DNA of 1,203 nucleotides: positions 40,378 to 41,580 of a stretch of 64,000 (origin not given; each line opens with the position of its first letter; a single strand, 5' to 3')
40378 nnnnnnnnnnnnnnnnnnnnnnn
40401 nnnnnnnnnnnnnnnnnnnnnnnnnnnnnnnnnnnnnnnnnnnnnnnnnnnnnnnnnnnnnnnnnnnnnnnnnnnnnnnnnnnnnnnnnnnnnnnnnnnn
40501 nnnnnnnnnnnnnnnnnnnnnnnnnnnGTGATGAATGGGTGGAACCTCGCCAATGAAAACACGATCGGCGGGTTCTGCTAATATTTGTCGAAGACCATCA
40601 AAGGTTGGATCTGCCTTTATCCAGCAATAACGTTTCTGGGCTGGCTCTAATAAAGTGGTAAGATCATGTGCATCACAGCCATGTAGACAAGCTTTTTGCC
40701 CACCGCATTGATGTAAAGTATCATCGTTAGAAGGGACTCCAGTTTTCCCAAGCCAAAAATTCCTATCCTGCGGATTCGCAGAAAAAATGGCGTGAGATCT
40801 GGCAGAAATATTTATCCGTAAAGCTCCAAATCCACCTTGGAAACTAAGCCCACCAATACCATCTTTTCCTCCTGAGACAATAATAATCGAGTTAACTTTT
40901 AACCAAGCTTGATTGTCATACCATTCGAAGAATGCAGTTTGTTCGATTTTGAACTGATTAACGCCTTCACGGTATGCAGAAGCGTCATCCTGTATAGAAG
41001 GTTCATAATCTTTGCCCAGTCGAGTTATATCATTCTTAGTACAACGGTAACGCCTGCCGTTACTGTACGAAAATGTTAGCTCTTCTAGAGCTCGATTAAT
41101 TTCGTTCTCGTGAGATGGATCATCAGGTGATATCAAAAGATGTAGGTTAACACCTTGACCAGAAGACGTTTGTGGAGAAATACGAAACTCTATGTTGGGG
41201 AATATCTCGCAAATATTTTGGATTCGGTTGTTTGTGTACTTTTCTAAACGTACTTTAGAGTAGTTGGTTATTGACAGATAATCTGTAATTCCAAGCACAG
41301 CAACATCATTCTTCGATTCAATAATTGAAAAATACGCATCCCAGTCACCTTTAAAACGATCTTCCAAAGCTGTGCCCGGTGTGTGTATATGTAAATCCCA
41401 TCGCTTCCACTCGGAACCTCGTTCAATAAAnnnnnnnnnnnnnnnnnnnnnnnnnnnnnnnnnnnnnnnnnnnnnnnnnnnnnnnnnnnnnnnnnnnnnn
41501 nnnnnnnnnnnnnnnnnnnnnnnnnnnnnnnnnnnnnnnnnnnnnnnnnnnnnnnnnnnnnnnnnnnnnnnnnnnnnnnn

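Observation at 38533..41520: Rad50/SbcC-like architecture with a PHP nuclease in place of the Mre11/SbcD phosphoesterase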

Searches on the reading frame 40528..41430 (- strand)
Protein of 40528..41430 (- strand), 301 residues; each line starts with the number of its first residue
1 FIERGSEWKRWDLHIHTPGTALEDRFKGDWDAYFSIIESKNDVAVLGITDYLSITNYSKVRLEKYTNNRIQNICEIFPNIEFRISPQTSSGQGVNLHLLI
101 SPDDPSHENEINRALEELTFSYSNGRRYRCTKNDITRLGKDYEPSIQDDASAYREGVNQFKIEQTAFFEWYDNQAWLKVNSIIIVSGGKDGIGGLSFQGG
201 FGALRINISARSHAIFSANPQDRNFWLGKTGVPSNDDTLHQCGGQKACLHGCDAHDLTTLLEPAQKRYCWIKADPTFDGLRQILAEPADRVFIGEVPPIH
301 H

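Call 53: predict_structure(alignment_id=A2)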
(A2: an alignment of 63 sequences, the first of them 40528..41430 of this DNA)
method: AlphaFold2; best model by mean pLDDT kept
length: 301 residues; sequences in the alignment: 63
mean_pLDDT: 94.8   pTM: 0.92
mean pLDDT of the five models: 94.8, 94.2, 93.9, 93.4, 92.0
residues with pLDDT >= 90: 269; 70-90: 26; 50-70: 4; < 50: 2
segments of 3 or more residues with pLDDT < 50: none
pLDDT, mean of each block of 10 residues (from residue 1): 77 97 93 98 98 98 98 98 85 94 98 98 94 98 97 97 96 98 96 87 93 97 96 95 97 94 96 97 97 93 56
secondary structure, 60 per line:
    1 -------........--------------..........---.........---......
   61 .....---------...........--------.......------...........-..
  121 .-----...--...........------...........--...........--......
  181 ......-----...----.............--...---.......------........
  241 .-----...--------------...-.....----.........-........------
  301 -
elements in order: E8-15 H30-39 E43-51 H55-65 E75-85 E94-100 H107-117 E119-121 E127-129 H132-142 H149-159 H164-172 H175-180 E181-186 H199-211 E214-216 H220-226 H233-241 E247-249 E268-272 H277-285 H287-290 E291-294

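Call 59: fold_search(model_id=the predicted structure, library=pdb)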
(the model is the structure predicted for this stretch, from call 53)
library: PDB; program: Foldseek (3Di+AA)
matches with E <= 10: 466; with E <= 0.001: 11
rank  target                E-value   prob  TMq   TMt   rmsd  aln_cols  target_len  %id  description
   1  9etk                  1.7e-07  1.00  0.44  0.46   8.6       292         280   14  Crystal structure of Vibrio cholerae RNase AM (released 2024-09-11)
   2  3e0f                  2.3e-05  1.00  0.43  0.45   9.9       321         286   10  Crystal structure of a putative metal-dependent phosphoesterase (bad_1165) from bifidobacterium adolescentis atcc 15703  (released 2008-09-02)
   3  3o0f                  4.1e-05  1.00  0.44  0.46  10.1       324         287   10  Crystal structure of a putative metal-dependent phosphoesterase (BAD_1165) from bifidobacterium adolescentis atcc 15703  (released 2010-08-25)
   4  7rty_A                5.5e-05  1.00  0.40  0.48   8.2       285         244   12  Crystal Structure of PsfC from Pseudomonas syringae PB-5123 (released 2021-09-15)
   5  7ug9                  6.2e-05  1.00  0.42  0.57   5.3       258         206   11  Crystal structure of RNase AM PHP domain (released 2022-08-31)
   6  4gx8_A                4.0e-04  1.00  0.38  0.38   8.4       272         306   14  Crystal structure of a DNA polymerase III alpha-epsilon chimera (released 2013-04-03)
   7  5fkv_A                4.7e-04  1.00  0.40  0.13   7.0       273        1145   12  cryo-EM structure of the E. coli replicative DNA polymerase complex bound to DNA (DNA polymerase III alpha, beta, epsi (released 2015-11-25)
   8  3f2c_A                5.6e-04  1.00  0.39  0.13   7.7       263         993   12  DNA Polymerase PolC from Geobacillus kaustophilus complex with DNA, dGTP and Mn (released 2009-01-20)
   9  4gx8_B                6.3e-04  1.00  0.38  0.37   8.7       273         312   14  Crystal structure of a DNA polymerase III alpha-epsilon chimera (released 2013-04-03)
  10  2hpi                  7.5e-04  1.00  0.41  0.13   7.0       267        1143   15  Eubacterial and Eukaryotic Replicative DNA Polymerases are not Homologous: X-ray Structure of DNA Polymerase III (released 2006-09-19)
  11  4jom                  8.9e-04  1.00  0.43  0.16   6.6       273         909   12  Structure of E. coli Pol III 3mPHP mutant (released 2013-05-29)
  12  4gx9_B                1.1e-03  1.00  0.37  0.36   8.3       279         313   13  Crystal structure of a DNA polymerase III alpha-epsilon chimera (released 2013-04-03)
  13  2hnh                  1.1e-03  1.00  0.43  0.16   6.5       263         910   11  Crystal structure of the catalytic alpha subunit of E. coli replicative DNA polymerase III (released 2006-09-19)
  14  5fku_A                1.2e-03  1.00  0.36  0.11   8.9       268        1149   15  cryo-EM structure of the E. coli replicative DNA polymerase complex in DNA free state (DNA polymerase III alpha, beta, (released 2015-11-25)
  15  4iqj_C                1.3e-03  1.00  0.43  0.13   6.0       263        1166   14  Structure of PolIIIalpha-Tauc-DNA complex suggests an atomic model of the replisome (released 2013-03-13)
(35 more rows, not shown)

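Call 75: search_protein_families(library=pfam, proteins=[window:40528-41430:-], max_evalue=10)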
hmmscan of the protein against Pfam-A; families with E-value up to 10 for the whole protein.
window:40528-41430:- (301 aa): 1 family
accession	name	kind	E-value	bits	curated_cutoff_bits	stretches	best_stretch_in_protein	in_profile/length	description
PF19096.5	DUF5784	-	0.077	12.6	36.3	1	199-234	43-78/328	Family of unknown function (DUF5784)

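Call 86: search_solved_structures(query=A3, max_evalue=10, show_alignments=3)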
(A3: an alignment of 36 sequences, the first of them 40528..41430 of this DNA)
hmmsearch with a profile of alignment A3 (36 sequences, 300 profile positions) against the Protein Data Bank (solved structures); distinct sequences matched with E-value up to 10: 0.
